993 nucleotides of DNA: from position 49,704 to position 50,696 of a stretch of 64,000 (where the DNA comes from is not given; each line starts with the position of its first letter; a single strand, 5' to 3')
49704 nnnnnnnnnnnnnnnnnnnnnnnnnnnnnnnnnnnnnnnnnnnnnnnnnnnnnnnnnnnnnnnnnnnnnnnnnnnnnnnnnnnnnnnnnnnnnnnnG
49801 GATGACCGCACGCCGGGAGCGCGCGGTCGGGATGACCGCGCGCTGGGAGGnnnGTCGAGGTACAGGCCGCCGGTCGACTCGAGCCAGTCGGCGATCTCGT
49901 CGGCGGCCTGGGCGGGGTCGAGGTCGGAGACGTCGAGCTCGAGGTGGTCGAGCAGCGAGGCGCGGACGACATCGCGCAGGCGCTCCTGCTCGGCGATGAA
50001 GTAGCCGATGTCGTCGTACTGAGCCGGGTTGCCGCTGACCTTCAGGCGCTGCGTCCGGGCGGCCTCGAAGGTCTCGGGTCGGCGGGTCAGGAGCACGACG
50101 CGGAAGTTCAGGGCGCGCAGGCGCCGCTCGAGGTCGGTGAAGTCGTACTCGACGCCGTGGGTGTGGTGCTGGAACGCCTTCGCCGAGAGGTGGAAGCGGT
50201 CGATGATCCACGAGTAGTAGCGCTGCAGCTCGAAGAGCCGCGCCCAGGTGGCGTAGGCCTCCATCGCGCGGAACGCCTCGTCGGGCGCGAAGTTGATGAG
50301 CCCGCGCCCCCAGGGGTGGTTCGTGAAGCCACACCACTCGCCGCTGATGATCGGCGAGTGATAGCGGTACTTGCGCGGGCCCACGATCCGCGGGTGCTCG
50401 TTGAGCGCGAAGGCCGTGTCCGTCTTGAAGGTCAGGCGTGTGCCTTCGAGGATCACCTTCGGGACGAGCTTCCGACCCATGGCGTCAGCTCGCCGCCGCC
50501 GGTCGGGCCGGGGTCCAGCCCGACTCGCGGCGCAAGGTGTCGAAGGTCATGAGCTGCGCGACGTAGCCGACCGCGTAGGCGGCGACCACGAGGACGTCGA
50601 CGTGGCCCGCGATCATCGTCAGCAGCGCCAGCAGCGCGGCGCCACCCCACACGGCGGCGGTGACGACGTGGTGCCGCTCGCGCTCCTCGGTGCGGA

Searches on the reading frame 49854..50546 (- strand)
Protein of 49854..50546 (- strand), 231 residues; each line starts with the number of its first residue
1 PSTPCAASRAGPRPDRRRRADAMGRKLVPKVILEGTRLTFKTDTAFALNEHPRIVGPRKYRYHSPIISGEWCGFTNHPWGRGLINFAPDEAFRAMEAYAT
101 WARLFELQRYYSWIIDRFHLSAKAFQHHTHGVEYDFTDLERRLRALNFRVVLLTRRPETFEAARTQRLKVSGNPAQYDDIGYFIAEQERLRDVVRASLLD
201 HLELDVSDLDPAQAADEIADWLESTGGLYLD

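Call 25: search_protein_families(library=pfam, proteins=[window:49854-50546:-])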
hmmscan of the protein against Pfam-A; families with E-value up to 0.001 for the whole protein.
window:49854-50546:- (231 aa): 0 families

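Call 85: search_protein_families(library=pfam, proteins=[window:49854-50480:-], max_evalue=0.1)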
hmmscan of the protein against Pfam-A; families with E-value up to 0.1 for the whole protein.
window:49854-50480:- (209 aa): 1 family
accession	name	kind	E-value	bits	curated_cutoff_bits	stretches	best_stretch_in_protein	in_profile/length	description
PF13439.12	Glyco_transf_4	-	0.097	13.1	28.5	1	109-174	3-70/170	Glycosyltransferase Family 4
